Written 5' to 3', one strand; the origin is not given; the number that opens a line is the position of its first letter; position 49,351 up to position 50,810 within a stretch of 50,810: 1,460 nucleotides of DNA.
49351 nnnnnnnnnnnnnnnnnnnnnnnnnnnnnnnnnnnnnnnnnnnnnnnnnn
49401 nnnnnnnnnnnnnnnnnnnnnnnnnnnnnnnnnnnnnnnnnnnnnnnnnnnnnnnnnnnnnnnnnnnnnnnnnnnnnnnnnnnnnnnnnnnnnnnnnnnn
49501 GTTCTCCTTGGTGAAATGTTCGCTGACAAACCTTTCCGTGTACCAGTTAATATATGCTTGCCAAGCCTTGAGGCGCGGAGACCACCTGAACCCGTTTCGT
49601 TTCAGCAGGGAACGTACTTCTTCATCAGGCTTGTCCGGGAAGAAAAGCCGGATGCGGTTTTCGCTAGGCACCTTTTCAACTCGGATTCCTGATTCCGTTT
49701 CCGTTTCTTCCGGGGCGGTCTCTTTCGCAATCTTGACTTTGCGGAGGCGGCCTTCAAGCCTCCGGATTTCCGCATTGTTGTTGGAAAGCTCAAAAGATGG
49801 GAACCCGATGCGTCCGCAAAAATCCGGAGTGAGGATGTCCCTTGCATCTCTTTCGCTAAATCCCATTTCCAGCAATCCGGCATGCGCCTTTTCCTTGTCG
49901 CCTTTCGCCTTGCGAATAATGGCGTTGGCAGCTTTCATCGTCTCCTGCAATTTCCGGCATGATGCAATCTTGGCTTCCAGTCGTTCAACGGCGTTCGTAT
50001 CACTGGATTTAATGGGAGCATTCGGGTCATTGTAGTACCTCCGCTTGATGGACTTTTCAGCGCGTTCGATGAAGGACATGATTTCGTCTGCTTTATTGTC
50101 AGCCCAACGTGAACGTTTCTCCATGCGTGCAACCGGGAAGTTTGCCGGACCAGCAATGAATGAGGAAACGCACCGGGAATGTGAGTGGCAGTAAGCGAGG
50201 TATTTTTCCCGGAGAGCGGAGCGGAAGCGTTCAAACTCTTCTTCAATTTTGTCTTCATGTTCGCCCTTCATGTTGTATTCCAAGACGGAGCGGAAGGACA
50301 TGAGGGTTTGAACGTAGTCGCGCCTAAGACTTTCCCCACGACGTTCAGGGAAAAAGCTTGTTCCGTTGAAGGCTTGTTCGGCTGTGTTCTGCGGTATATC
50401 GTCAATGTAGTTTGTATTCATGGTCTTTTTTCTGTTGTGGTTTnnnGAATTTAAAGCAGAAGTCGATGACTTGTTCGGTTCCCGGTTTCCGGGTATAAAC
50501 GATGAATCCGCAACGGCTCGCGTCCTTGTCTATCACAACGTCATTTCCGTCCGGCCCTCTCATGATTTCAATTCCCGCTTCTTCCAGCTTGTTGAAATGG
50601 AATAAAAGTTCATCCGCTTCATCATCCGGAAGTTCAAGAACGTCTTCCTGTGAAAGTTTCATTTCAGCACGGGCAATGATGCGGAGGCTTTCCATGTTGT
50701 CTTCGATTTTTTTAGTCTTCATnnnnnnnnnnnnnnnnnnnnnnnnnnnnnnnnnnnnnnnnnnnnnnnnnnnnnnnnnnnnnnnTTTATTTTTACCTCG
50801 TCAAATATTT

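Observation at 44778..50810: Reiterated ~60-nt early promoter cassette (six copies including the junction copy) with a 5' GC hairpin and SD-less CA-rich leaders, contrasting with SD-dependent late genes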

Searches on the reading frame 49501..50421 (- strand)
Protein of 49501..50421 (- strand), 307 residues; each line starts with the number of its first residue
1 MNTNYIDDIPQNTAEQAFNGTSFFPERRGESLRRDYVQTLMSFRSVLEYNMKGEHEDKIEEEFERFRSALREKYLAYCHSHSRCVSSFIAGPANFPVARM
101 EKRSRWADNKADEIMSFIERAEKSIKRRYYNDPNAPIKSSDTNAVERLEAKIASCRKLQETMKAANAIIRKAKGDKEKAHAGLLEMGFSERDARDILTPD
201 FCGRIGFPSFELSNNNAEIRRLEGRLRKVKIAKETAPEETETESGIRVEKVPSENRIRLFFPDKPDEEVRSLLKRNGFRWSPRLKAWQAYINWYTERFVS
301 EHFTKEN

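Call 14: search_protein_families(library=pfam, max_evalue=0.01, proteins=[window:49501-50421:-])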
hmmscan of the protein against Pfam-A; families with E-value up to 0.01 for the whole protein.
window:49501-50421:- (307 aa): 1 family
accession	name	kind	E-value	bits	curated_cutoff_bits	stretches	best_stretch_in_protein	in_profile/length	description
PF12083.13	DUF3560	-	0.00036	21.1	27.2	1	102-170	56-124/124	Domain of unknown function (DUF3560)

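Call 15: search_protein_families(library=phrogs, max_evalue=0.001, proteins=[window:49501-50421:-])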
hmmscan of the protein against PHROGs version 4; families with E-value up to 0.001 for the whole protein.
window:49501-50421:- (307 aa): 2 families
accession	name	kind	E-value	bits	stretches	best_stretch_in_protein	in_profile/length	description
phrog_6744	-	unknown function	5.5e-51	174.8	1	125-294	171-340/355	-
phrog_19458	-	DNA, RNA and nucleotide metabolism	8.8e-43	148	1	56-290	56-284/306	primase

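Call 27: find_homologous_proteins(query=window:49501-50421:-, max_evalue=1e-10)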
Query window:49501-50421:- (307 aa): 596 proteins with E <= 1e-10 among 2015 candidates; the best 120 are listed.
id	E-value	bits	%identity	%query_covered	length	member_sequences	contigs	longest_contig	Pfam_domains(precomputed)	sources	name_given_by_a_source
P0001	3.1e-193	659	96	100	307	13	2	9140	-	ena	-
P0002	7.3e-144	497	73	98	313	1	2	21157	PF12083.14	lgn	-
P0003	2.2e-143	495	73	98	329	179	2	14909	PF12083.14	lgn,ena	-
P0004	2.4e-142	492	74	96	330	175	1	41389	PF12083.14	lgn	-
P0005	5.5e-142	491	77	98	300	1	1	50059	-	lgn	-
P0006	1.6e-141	489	74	97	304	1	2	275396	-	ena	-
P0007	4.4e-141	488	74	97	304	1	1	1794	-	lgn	-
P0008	9.9e-141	487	74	97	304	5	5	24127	PF12083.14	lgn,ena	-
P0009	3.9e-140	485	74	97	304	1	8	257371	PF12083.14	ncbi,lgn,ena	-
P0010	1.4e-131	457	68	98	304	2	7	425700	-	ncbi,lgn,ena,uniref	ncbi:hypothetical protein [Akkermansia sp.]|uniref:hypothetical protein n=1 Tax=Akkermansia sp. TaxI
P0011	6.8e-131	454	68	98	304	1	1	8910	-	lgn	-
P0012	7.9e-131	454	68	98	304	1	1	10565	-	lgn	-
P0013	1.1e-130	454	68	98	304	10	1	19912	-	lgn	-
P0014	2.0e-130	453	68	99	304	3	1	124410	-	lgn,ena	-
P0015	2.0e-128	446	69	99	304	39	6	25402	-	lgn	-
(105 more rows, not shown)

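Call 28: find_encoding_contigs(protein=P0005, flank=10000, max_places=3)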
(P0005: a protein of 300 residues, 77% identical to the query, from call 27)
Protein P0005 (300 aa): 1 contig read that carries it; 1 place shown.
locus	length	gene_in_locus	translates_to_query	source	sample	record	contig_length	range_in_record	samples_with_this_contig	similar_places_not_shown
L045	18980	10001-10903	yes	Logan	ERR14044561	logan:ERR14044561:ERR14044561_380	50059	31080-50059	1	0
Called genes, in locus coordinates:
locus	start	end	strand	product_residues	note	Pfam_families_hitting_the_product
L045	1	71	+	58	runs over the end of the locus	-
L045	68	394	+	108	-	-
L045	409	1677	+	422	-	PF00176:SNF2-rel_dom, PF00271:Helicase_C (weak)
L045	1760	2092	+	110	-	-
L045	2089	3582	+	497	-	PF12705:PDDEXK_1, PF13479:AAA_24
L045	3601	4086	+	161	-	PF05037:DUF669 (weak)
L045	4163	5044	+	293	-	PF01507:PAPS_reduct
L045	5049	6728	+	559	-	-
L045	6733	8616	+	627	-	PF02257:RFX_DNA_binding (faint), PF08706:D5_N, PF19263:DUF5906, PF03288:Pox_D5 (weak)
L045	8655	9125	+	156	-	PF00692:dUTPase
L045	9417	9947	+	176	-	-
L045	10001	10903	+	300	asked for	-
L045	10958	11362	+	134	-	PF27127:YfdP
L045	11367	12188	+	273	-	PF10065:DUF2303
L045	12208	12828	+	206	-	-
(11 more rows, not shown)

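Call 29: find_encoding_contigs(protein=P0009, flank=10000, max_places=4)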
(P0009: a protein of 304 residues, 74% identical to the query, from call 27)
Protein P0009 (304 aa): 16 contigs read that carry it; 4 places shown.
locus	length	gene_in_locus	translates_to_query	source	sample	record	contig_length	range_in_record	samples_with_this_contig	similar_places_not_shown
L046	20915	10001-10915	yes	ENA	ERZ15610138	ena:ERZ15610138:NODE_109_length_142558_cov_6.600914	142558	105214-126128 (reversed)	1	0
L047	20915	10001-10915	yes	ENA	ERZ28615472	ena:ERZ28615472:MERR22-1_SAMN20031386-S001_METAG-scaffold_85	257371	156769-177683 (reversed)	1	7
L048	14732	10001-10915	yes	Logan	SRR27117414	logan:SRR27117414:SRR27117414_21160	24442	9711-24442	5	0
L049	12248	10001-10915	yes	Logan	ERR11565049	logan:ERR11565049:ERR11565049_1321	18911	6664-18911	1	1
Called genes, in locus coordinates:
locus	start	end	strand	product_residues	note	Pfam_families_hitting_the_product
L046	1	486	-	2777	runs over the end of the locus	PF18812:PBECR3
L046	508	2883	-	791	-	-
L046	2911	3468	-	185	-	-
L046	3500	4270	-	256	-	-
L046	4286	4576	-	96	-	-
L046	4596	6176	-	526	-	PF12236:Head-tail_con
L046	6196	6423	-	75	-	-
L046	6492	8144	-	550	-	-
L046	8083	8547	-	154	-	PF03592:Terminase_2 (weak)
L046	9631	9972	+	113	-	-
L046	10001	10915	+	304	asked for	PF12083:DUF3560 (faint)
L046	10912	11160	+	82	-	-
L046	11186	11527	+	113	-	-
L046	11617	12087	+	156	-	-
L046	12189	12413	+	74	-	-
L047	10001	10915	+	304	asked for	PF12083:DUF3560 (faint)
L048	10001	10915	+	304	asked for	PF12083:DUF3560 (faint)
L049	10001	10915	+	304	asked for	PF12083:DUF3560 (faint)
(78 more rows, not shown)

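Call 30: find_encoding_contigs(protein=P0006, flank=10000, max_places=3)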
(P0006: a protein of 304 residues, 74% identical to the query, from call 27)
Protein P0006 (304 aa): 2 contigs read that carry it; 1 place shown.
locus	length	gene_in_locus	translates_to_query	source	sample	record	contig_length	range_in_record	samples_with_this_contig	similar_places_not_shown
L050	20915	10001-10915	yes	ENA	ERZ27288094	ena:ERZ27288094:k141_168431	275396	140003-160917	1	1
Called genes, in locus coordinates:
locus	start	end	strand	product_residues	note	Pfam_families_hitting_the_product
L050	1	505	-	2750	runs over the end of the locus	PF18812:PBECR3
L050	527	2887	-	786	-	-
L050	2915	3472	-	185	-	-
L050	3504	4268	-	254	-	-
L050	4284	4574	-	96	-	-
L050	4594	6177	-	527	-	PF12236:Head-tail_con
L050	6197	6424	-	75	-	-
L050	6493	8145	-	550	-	-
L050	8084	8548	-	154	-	PF03592:Terminase_2 (weak)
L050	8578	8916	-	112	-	-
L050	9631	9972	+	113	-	-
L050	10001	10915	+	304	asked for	-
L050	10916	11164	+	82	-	-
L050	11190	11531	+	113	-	-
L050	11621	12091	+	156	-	-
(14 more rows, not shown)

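Call 34: find_related_loci(query=A2, collection=genome_contigs, flank=10000)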
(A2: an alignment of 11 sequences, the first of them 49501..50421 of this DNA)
Query A2 (307 aa) in genome_contigs; peptide patterns used: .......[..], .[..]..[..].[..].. (x = any residue, [..] = any of these).
104 stretches matched a pattern, but none encodes a relative of the query by tblastn (E <= 1e-3).
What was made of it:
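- Tried and rejected: A genome_contigs scan with the early protein alignment found nothing (call 34).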

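Call 35: find_encoding_contigs(protein=P0010, flank=10000, max_places=3)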
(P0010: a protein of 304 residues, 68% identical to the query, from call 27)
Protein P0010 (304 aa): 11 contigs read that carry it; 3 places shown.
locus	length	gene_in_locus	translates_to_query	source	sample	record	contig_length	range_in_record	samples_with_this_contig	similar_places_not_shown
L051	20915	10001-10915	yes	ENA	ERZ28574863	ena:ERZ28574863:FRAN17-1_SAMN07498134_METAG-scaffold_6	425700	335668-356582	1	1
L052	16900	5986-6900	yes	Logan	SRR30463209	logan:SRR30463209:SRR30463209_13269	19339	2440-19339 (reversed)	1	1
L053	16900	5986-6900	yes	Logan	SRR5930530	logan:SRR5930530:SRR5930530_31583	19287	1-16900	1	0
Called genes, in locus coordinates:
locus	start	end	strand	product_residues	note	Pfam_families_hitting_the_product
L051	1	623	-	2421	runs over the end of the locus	PF18812:PBECR3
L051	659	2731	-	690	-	-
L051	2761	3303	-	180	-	-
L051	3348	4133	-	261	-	-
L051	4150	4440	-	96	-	-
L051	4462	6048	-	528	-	PF12236:Head-tail_con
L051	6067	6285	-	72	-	-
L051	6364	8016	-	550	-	-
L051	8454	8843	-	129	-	-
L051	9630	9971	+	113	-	-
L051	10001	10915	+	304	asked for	-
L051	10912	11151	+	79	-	-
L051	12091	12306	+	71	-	-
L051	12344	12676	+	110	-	-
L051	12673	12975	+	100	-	-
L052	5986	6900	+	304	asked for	-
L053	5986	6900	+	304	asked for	-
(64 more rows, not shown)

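Call 39: find_encoding_contigs(protein=P0004, flank=10000, max_places=2)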
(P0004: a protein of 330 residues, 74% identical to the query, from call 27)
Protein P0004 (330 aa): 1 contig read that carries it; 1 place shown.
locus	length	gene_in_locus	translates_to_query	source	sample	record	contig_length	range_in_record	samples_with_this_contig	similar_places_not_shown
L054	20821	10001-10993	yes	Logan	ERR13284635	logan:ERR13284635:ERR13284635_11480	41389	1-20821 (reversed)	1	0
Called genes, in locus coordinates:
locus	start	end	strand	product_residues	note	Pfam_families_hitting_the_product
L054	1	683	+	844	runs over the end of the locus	PF09374:PG_binding_3 (weak)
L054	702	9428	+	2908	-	-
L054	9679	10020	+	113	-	-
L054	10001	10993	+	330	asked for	PF12083:DUF3560 (faint)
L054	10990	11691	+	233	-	PF13328:HD_4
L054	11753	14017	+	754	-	-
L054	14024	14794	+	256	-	-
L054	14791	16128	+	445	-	PF27308:XkdV_N (faint)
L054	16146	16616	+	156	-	-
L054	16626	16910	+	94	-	-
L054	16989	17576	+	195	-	PF01520:Amidase_3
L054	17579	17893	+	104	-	-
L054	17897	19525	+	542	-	PF12236:Head-tail_con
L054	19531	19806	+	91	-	-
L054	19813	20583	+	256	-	-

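Call 40: find_encoding_contigs(protein=P0002, flank=10000, max_places=2)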
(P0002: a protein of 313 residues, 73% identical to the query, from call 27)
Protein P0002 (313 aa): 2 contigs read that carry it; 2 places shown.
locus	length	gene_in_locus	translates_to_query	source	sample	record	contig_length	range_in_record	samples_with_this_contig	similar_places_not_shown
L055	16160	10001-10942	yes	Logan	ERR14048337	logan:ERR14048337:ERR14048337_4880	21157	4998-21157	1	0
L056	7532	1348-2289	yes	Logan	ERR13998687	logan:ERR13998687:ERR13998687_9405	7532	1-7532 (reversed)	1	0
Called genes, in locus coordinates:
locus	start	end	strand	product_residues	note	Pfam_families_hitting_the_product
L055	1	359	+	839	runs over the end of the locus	-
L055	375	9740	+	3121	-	-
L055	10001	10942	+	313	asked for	PF12083:DUF3560 (faint)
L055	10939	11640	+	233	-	PF13328:HD_4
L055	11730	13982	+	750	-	-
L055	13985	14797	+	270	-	-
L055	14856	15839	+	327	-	PF27308:XkdV_N (faint)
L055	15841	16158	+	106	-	?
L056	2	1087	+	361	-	?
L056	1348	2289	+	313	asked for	PF12083:DUF3560 (faint)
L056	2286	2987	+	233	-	PF13328:HD_4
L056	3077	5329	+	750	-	-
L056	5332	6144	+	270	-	-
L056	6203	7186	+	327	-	PF27308:XkdV_N (faint)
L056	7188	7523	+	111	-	-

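Call 41: find_encoding_contigs(protein=P0001, flank=10000, max_places=2)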
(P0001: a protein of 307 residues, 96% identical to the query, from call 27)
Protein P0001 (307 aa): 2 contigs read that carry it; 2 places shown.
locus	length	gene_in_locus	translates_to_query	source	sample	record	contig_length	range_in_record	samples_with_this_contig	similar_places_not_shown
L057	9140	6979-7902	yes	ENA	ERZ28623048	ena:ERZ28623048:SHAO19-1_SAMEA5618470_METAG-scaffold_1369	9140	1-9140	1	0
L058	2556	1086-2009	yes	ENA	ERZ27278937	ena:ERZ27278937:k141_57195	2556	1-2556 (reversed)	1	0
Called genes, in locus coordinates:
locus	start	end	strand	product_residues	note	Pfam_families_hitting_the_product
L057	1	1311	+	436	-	?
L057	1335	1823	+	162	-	PF05037:DUF669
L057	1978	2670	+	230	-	-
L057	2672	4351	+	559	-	-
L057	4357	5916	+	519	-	PF08706:D5_N, PF19263:DUF5906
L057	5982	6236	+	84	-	PF03288:Pox_D5 (weak)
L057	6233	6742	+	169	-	PF00692:dUTPase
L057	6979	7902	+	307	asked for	-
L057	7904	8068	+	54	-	-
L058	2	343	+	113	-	?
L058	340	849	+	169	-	PF00692:dUTPase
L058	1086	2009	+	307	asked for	-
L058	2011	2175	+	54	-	-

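Call 48: find_encoding_contigs(protein=P0139, flank=10000, max_places=5)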
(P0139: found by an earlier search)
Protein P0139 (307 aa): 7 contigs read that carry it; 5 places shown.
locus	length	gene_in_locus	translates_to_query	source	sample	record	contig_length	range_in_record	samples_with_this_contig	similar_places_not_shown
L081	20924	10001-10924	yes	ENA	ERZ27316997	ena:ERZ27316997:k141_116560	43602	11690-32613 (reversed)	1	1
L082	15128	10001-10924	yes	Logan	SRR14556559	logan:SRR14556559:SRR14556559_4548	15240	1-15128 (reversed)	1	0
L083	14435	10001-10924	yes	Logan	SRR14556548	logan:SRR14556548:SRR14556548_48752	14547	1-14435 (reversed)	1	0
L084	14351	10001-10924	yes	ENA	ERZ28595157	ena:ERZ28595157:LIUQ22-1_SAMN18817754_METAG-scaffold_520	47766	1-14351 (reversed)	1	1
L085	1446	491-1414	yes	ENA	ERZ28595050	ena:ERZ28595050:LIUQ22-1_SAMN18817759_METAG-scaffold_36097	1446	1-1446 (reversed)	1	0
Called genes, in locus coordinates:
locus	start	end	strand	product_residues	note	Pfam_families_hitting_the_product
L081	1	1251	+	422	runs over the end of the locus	PF00176:SNF2-rel_dom, PF00271:Helicase_C (weak)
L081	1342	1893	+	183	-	-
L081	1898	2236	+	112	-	-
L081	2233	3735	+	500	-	PF12705:PDDEXK_1, PF13479:AAA_24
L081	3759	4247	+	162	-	PF05037:DUF669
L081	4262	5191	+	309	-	PF01507:PAPS_reduct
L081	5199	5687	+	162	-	-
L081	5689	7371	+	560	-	-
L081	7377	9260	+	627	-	PF08706:D5_N, PF19263:DUF5906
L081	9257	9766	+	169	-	PF00692:dUTPase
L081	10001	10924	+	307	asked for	-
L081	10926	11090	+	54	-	-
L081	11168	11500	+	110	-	-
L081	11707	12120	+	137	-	PF27127:YfdP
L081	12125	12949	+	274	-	PF10065:DUF2303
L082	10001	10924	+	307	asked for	-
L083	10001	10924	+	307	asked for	-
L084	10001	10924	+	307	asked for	-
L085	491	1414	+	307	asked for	-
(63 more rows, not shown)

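Call 49: find_encoding_contigs(protein=P0145, flank=10000, max_places=3)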
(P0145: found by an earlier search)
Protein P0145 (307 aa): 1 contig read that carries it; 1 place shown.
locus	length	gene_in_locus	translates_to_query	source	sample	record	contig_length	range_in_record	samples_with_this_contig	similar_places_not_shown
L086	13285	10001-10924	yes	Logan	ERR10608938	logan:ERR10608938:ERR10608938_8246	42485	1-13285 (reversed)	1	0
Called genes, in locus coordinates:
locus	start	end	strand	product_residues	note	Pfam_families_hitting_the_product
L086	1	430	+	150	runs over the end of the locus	-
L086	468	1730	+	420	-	PF00176:SNF2-rel_dom, PF00271:Helicase_C (weak)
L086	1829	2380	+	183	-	-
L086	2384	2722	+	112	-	-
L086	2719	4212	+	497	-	PF12705:PDDEXK_1, PF13479:AAA_24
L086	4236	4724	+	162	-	PF05037:DUF669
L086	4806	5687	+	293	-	PF01507:PAPS_reduct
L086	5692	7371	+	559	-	-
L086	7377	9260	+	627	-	PF08706:D5_N, PF19263:DUF5906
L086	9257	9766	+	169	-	PF00692:dUTPase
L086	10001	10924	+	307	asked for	-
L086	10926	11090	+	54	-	-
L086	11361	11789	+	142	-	PF27127:YfdP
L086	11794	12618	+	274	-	PF10065:DUF2303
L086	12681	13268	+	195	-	-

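Call 78: search_dna_similar(query=window:49501-50421:-, collection=phages, mode=protein, max_rows=15)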
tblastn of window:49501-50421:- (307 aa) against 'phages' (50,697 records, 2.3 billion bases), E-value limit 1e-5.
Records with a match: 12; places in all: 12; records where one place covers at least 80% of the query: 0.
Best place of each record, by identity: <60% 12.
By first word of the organism name: Bacteriophage 5; Yersinia 3; Faecalibacterium 2; Clostridium 1; Caudoviricetes 1.
By host as written in the record: - 5; Yersinia pestis EV76-CN 3; Faecalibacterium prausnitzii 2; [Clostridium] innocuum 1; Methanofastidiosa 1.
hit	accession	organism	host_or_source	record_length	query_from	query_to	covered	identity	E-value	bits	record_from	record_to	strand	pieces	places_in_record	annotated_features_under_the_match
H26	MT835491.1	Bacteriophage sp.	human fecal samples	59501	57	288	76%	35.0%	4e-25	110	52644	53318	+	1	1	record has no annotation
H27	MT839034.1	Bacteriophage sp.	human fecal samples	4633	55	292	78%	32.2%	1e-17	89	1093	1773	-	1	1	record has no annotation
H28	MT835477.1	Bacteriophage sp.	human fecal samples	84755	54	288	77%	30.0%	2e-16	86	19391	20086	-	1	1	record has no annotation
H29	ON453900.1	Clostridium phage Maintenon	[Clostridium] innocuum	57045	83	300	71%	31.6%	5e-17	87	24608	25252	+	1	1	primase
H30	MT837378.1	Bacteriophage sp.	human fecal samples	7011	55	288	76%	29.0%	4e-18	91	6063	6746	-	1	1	record has no annotation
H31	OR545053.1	Yersinia phage vB_YpM_39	Yersinia pestis EV76-CN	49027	137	287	49%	44.4%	4e-34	137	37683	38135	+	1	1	hypothetical protein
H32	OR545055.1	Yersinia phage vB_YpM_44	Yersinia pestis EV76-CN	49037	137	287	49%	44.4%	5e-34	137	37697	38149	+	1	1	hypothetical protein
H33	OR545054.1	Yersinia phage vB_YpM_41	Yersinia pestis EV76-CN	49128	137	287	49%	44.4%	5e-34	137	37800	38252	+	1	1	hypothetical protein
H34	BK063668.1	Caudoviricetes sp. vir521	Methanofastidiosa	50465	101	295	64%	32.8%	2e-14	79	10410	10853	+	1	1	hypothetical protein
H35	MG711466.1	Faecalibacterium phage FP_Toutatis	Faecalibacterium prausnitzii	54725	84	288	67%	29.0%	7e-14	78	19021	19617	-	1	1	primase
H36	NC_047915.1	Faecalibacterium phage FP_Toutatis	Faecalibacterium prausnitzii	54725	84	288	67%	29.0%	7e-14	78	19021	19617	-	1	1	primase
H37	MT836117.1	Bacteriophage sp.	human fecal samples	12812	134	288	50%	30.4%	6e-10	66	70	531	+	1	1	record has no annotation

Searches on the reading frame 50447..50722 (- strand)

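Call 14: search_protein_families(library=pfam, max_evalue=0.01, proteins=[window:50447-50722:-])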
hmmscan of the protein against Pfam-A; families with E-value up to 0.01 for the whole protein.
window:50447-50722:- (92 aa): 1 family
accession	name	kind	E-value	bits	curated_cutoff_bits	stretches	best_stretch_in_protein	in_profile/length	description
PF17522.7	DUF5446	-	0.0078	16.8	26.2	0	5-49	23-67/72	Family of unknown function (DUF5446)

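Call 15: search_protein_families(library=phrogs, max_evalue=0.001, proteins=[window:50447-50722:-])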
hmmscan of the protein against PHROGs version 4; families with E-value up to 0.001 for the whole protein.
window:50447-50722:- (92 aa): 0 families
